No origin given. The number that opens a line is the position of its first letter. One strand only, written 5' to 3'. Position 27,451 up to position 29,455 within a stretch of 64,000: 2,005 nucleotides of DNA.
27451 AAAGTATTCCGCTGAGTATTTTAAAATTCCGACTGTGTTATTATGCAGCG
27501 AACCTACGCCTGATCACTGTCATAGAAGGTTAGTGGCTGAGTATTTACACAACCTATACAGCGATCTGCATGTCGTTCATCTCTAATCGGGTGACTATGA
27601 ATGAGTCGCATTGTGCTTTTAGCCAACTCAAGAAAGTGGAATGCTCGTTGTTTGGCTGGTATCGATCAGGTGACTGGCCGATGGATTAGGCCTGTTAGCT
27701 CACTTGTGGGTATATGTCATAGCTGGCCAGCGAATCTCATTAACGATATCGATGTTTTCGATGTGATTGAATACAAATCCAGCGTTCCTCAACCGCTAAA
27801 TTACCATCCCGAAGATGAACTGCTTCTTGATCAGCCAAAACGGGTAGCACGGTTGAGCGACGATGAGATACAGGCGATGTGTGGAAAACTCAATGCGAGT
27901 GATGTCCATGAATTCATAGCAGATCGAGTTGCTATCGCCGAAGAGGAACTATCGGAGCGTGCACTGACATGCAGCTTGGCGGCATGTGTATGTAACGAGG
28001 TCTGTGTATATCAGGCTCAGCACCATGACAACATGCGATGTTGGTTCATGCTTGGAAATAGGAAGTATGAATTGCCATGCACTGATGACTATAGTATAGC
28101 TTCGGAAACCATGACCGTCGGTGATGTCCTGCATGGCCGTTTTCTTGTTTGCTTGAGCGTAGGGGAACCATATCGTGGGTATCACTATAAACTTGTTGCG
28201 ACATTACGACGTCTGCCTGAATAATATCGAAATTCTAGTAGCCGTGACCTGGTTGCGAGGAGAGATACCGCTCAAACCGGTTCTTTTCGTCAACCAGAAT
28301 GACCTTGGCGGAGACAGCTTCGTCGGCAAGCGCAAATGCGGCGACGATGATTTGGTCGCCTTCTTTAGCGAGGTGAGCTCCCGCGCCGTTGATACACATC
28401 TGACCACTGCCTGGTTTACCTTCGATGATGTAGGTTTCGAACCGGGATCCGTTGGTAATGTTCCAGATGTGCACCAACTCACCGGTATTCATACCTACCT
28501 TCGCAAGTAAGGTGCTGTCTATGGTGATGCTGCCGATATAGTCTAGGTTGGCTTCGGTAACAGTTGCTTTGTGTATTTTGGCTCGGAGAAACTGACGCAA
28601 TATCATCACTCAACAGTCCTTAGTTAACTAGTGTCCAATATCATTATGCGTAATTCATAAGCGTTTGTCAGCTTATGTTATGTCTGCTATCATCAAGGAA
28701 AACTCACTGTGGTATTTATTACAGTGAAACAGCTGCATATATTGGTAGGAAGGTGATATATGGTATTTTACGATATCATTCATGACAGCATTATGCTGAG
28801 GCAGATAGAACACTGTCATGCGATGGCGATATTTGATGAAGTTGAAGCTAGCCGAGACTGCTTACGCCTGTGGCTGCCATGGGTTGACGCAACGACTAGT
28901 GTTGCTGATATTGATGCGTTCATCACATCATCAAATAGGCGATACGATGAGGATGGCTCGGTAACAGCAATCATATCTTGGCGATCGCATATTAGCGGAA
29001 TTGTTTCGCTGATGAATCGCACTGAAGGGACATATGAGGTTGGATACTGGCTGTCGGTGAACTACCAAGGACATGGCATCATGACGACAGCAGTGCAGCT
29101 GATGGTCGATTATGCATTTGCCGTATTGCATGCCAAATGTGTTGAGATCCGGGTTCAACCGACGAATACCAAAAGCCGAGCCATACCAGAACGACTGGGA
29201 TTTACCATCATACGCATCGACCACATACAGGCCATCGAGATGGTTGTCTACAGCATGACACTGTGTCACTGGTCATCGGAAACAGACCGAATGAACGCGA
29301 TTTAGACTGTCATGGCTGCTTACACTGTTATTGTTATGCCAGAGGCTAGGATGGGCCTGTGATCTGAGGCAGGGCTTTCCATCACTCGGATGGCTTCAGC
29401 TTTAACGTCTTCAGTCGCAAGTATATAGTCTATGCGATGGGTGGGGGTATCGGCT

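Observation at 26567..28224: Compact lower-GC cassette: two tandem DUF488 paralogs plus an unknown 207-aa protein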

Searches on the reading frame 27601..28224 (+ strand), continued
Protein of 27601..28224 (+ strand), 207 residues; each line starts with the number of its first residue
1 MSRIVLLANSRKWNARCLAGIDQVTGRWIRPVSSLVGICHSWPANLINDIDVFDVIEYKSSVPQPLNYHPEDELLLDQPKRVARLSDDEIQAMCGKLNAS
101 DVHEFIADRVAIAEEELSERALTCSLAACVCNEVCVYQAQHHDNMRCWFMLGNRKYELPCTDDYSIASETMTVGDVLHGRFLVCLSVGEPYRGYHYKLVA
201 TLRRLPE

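Call 99: fold_search(model_id=the predicted structure, library=viral)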
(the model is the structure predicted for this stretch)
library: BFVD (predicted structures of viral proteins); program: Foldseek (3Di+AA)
matches with E <= 10: 514; with E <= 0.001: 0
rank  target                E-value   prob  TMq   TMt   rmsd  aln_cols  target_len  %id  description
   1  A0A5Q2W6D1            1.8e-03  0.97  0.26  0.05  15.0       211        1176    8  (no name in the UniProt tables at hand)
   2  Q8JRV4                7.8e-03  0.87  0.28  0.19  12.7       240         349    6  Late expression factor 3 [Phthorimaea operculella granulovirus]
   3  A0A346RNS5            1.3e-02  0.96  0.38  0.22   8.0       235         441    8  Lef-3 [Cryptophlebia peltastica nucleopolyhedrovirus]
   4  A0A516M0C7            1.6e-02  0.97  0.46  0.28   6.6       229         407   10  (no name in the UniProt tables at hand)
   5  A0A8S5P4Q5            2.4e-02  0.41  0.24  0.13  14.9       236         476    9  RING finger family 1 protein [Siphoviridae sp. ctkyp1]
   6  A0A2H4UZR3            3.3e-02  0.63  0.32  0.23   9.6       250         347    8  LEF-3 [Operophtera brumata nucleopolyhedrovirus]
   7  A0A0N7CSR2            3.3e-02  0.63  0.30  0.19   9.8       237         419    7  LEF-3 [Buzura suppressaria nuclear polyhedrosis virus]
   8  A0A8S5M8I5            3.7e-02  0.84  0.36  0.29   9.0       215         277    8  Prokaryotic membrane lipoprotein lipid attachment site [Caudovirales sp. ctCiv1]
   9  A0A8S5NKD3            4.1e-02  0.87  0.26  0.35   7.6       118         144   14  Uncharacterized protein [Siphoviridae sp. ctK0l2]
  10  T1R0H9                5.4e-02  0.77  0.37  0.21   8.8       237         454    8  LEF-3 [Chrysodeixis chalcites nucleopolyhedrovirus]
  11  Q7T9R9                5.4e-02  0.54  0.29  0.20  11.8       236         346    5  Lef-3 [Adoxophyes orana granulovirus]
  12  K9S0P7                5.4e-02  0.35  0.25  0.18  11.1       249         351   10  (no name in the UniProt tables at hand)
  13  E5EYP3                8.3e-02  0.51  0.26  0.35  13.8       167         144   12  (no name in the UniProt tables at hand)
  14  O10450                8.8e-02  0.54  0.34  0.24   9.3       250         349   10  LEF-3 [Spodoptera littoralis nuclear polyhedrosis virus]
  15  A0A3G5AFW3            9.8e-02  0.99  0.28  0.08   6.4        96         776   14  AAA+ ATPase domain-containing protein [Solivirus sp.]
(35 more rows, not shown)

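Call 101: search_protein_representatives(alignment_id=A1)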
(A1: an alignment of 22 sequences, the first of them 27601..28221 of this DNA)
Query: 22 sequences, 221 profile positions. Proteins with E-value up to 0.001 (for the whole library): 4424; up to 1e-10: 3537; up to 1e-30: 1661. The best 150 are listed.
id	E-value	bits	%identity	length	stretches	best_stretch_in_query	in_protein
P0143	2.1e-72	260.1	-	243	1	1-218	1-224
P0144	2.6e-71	256.5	-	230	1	3-216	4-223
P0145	9.2e-70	251.4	-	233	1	2-217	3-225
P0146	1.5e-69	250.7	-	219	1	3-217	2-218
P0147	7.2e-69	248.5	-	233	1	3-218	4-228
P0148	3.8e-67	242.9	-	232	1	4-219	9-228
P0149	4.0e-67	242.8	-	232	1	2-217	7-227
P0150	1.2e-66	241.3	-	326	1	3-217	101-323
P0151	1.2e-66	241.2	-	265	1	2-215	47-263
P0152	8.1e-66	238.5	-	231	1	3-217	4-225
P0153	3.6e-65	236.4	-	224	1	3-217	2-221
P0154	5.0e-65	235.9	-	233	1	3-218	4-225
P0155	7.4e-65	235.4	-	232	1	3-219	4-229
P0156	1.4e-64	234.5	-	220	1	1-214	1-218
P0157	1.4e-64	234.5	-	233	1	3-218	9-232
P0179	1.4e-62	228.0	-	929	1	3-215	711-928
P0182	2.6e-62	227.0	-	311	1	3-218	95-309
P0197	1.5e-61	224.5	-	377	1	5-216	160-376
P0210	3.7e-61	223.3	-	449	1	3-217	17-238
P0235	4.6e-60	219.7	-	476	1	4-216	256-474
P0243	1.3e-59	218.3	-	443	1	3-219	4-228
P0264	6.8e-59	215.9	-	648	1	2-215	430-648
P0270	1.0e-58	215.3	-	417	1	2-217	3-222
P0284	3.3e-58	213.6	-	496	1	1-218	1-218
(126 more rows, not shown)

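Call 102: search_protein_families(library=pfam, proteins=[P0179, P0264, P0235, P0197, P0150, P0210, P0243, P0284, P0270, P0182], max_evalue=0.001)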
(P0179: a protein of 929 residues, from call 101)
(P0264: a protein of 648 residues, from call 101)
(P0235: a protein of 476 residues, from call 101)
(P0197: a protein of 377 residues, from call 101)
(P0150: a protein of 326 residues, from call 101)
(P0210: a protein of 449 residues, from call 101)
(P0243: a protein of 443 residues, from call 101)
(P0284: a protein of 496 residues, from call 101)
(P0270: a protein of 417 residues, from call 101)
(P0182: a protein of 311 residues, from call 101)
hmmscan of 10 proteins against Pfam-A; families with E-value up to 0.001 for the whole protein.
P0179 (929 aa): 3 families
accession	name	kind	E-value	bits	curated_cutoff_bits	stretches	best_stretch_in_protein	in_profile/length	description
PF22557.2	DuOB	-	7.6e-63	212.8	27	1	712-927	1-210/210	Dual OB-containing domain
PF13166.12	AAA_13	-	1.5e-32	113.6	36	1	22-672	15-609/713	AAA domain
PF02463.25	SMC_N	-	1.9e-06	27.9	40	1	469-646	135-208/220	RecF/RecN/SMC N terminal domain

P0264 (648 aa): 6 families
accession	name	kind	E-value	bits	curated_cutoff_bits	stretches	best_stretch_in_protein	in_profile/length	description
PF22557.2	DuOB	-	1.1e-60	205.7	27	1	432-647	1-210/210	Dual OB-containing domain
PF09382.16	RQC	-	8.4e-36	122.7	23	1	24-133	2-112/114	RQC domain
PF00570.28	HRDC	-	4.7e-23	81.4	23.8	1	156-221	3-68/68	HRDC domain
PF14493.12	HTH_40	-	1.7e-20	73.5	27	1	255-346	2-89/89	Helix-turn-helix domain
PF08281.18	Sigma70_r4_2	-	7.5e-07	29.1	25.7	0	395-420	23-48/54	Sigma-70, region 4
PF16124.10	RecQ_Zn_bind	-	0.00074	20.6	25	0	1-21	45-66/66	RecQ zinc-binding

P0235 (476 aa): 1 family
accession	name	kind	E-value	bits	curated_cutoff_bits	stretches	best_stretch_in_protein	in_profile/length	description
PF22557.2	DuOB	-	2.1e-64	217.8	27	1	257-472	2-210/210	Dual OB-containing domain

P0197 (377 aa): 2 families
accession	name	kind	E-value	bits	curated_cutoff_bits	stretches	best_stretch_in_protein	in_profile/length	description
PF22557.2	DuOB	-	9.2e-63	212.5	27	1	161-374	3-210/210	Dual OB-containing domain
PF13646.12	HEAT_2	-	1.7e-05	25.4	27.7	0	11-54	23-66/88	HEAT repeats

P0150 (326 aa): 1 family
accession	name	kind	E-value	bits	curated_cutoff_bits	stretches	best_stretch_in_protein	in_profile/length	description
PF22557.2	DuOB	-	2e-65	221.2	27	1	102-320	1-210/210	Dual OB-containing domain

P0210 (449 aa): 2 families
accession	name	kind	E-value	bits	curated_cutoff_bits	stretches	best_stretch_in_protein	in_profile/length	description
PF22557.2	DuOB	-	2.7e-61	207.7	27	1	18-235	1-210/210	Dual OB-containing domain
PF04343.18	DUF488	-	1.7e-22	80.8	22.2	1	251-364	3-118/121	Domain of unknown function DUF488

P0243 (443 aa): 2 families
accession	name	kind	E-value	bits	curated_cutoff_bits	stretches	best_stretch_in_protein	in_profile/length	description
PF22557.2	DuOB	-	9.7e-63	212.4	27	1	6-223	2-210/210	Dual OB-containing domain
PF04343.18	DUF488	-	1.9e-25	90.3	22.2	1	247-361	2-119/121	Domain of unknown function DUF488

P0284 (496 aa): 2 families
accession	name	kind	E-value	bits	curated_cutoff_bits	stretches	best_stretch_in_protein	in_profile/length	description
PF22557.2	DuOB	-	3.9e-59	200.7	27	1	4-214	1-210/210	Dual OB-containing domain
PF00570.28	HRDC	-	3.9e-21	75.2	23.8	1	426-492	2-68/68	HRDC domain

P0270 (417 aa): 2 families
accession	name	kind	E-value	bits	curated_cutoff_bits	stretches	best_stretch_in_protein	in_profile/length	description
PF22557.2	DuOB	-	8.2e-62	209.4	27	1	5-219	1-210/210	Dual OB-containing domain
PF04343.18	DUF488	-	2.1e-25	90.1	22.2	1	236-351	1-118/121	Domain of unknown function DUF488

P0182 (311 aa): 1 family
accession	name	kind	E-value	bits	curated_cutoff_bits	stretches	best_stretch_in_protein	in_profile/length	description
PF22557.2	DuOB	-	1e-61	209.1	27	1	96-305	1-210/210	Dual OB-containing domain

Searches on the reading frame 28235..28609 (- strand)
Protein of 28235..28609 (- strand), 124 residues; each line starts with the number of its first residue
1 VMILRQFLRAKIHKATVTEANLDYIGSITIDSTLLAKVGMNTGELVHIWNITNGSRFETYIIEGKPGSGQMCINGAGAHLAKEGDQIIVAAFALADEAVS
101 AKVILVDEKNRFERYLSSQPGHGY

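Call 3: search_protein_families(library=pfam, proteins=[window:28235-28609:-], max_evalue=0.01)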
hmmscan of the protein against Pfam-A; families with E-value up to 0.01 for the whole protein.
window:28235-28609:- (124 aa): 1 family
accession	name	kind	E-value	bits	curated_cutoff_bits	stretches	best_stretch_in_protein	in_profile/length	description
PF02261.22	Asp_decarbox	-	6.8e-42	142.4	25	1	4-112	2-114/115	Aspartate decarboxylase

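Call 64: find_encoding_contigs(protein=window:28235-28606:-, flank=5000, max_places=10)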
Protein window:28235-28606:- (123 aa): 1 contig read that carries it; 1 place shown.
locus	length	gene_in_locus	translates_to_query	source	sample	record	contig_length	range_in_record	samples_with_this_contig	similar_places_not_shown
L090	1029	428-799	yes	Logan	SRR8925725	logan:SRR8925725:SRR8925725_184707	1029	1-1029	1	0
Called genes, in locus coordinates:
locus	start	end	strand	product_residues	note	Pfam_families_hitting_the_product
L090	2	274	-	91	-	?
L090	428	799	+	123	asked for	PF02261:Asp_decarbox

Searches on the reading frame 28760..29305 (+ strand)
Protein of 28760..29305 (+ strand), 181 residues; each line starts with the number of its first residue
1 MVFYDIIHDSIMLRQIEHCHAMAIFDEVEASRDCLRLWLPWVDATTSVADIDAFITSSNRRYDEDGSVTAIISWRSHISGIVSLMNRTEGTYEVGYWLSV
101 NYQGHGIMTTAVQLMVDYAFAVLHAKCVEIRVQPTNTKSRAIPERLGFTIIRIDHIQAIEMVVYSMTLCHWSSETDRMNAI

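Call 3: search_protein_families(library=pfam, proteins=[window:28760-29305:+], max_evalue=0.01)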
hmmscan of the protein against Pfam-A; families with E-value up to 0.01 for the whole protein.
window:28760-29305:+ (181 aa): 2 families
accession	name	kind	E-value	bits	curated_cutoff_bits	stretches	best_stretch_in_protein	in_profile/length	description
PF13302.13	Acetyltransf_3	-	1.5e-21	78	25.4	1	11-149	2-138/138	Acetyltransferase (GNAT) domain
PF00583.31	Acetyltransf_1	-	1.2e-09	38.8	20.7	1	65-148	31-116/116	Acetyltransferase (GNAT) family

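Call 84: search_protein_families(library=padloc, proteins=[window:28760-29305:+], max_evalue=0.00001)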
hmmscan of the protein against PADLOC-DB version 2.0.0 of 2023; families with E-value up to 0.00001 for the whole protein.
window:28760-29305:+ (181 aa): 0 families
